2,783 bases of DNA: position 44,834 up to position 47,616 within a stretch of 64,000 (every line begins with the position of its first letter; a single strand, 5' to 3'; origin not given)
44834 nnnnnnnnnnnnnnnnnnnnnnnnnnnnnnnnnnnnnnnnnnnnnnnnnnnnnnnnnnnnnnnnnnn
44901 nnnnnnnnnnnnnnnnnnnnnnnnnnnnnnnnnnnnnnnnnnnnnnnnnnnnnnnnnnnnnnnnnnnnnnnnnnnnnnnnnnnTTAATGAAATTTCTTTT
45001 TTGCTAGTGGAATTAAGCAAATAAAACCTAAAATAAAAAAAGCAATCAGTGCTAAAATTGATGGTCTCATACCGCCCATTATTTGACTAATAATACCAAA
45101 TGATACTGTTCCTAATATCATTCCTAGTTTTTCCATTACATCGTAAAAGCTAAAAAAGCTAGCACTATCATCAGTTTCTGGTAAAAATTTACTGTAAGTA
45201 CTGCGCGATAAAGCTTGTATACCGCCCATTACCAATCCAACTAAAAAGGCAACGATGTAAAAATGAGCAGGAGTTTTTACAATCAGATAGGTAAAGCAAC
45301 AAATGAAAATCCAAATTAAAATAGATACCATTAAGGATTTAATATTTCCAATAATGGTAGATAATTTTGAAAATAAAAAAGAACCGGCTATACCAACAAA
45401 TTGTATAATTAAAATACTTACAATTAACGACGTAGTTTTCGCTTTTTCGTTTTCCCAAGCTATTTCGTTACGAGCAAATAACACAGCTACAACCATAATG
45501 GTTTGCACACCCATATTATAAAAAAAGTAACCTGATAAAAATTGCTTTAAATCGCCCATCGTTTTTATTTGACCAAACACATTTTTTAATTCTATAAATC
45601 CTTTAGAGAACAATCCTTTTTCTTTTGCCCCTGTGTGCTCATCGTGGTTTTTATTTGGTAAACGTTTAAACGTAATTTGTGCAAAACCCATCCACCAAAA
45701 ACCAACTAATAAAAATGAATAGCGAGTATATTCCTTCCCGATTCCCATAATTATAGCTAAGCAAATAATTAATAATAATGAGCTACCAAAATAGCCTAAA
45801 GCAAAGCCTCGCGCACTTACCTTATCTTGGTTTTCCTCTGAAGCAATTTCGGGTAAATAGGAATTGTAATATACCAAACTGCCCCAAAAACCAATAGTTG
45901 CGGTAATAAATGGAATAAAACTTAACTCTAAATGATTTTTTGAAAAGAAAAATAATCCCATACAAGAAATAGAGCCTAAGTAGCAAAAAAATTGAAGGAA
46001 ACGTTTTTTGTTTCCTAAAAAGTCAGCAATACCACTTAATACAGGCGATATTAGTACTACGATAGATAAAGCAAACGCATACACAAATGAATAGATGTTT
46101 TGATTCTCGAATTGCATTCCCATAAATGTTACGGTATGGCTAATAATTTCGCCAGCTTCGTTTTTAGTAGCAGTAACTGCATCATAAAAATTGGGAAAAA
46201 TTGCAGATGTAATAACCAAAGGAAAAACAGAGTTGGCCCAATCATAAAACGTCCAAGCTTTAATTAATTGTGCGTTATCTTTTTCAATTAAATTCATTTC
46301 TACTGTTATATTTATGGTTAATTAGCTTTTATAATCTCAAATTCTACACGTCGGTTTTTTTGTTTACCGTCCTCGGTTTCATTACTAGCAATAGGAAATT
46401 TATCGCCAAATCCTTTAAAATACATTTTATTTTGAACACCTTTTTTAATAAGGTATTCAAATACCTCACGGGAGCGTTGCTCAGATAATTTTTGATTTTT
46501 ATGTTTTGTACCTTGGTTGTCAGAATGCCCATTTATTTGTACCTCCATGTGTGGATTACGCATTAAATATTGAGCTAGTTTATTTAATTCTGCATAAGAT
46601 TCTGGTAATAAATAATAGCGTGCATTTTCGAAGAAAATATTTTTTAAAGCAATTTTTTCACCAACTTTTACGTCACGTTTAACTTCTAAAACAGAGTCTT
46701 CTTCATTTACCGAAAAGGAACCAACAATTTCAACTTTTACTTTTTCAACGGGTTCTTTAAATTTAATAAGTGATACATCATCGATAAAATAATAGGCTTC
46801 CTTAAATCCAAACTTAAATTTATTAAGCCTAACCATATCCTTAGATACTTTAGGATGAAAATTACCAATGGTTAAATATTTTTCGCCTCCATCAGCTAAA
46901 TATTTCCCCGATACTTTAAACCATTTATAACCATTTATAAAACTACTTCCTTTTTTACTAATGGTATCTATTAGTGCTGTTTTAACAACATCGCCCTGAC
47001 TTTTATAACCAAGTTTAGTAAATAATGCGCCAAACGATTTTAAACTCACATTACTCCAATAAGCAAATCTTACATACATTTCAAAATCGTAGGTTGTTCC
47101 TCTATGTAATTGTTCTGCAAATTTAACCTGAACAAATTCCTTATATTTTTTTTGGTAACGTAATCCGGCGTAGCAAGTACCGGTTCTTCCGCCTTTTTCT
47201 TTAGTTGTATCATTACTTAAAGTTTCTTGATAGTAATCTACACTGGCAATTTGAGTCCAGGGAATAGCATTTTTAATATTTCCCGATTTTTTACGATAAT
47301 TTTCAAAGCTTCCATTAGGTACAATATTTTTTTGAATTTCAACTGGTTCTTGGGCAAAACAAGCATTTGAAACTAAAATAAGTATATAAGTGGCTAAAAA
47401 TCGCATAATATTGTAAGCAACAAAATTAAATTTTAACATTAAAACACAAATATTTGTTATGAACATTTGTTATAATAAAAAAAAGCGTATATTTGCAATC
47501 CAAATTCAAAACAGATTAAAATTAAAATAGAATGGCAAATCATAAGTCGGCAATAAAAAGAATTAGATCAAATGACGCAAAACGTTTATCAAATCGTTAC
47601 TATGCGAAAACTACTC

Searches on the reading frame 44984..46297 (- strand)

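Call 88: search_protein_families(library=pfam, proteins=[window:44984-46297:-], max_evalue=0.0001)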
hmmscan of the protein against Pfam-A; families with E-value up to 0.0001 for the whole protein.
window:44984-46297:- (437 aa): 3 families
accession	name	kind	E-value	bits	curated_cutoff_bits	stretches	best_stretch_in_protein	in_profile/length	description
PF11700.14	ATG22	-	1.8e-72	245.1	24.1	1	10-432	4-473/482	Vacuole effluxer Atg22 like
PF07690.21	MFS_1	-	6.8e-14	52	33.4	1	254-431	2-174/347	Major Facilitator Superfamily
PF00083.30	Sugar_tr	-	2.3e-05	23.9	22.3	1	257-430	11-192/452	Sugar (and other) transporter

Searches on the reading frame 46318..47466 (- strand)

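Call 88: search_protein_families(library=pfam, proteins=[window:46318-47466:-], max_evalue=0.0001)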
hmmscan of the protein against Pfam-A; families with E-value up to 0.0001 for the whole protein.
window:46318-47466:- (382 aa): 1 family
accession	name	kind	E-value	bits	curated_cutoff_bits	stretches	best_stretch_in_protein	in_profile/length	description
PF00691.25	OmpA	-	1.4e-19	70.7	27.2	1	278-372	1-98/98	OmpA family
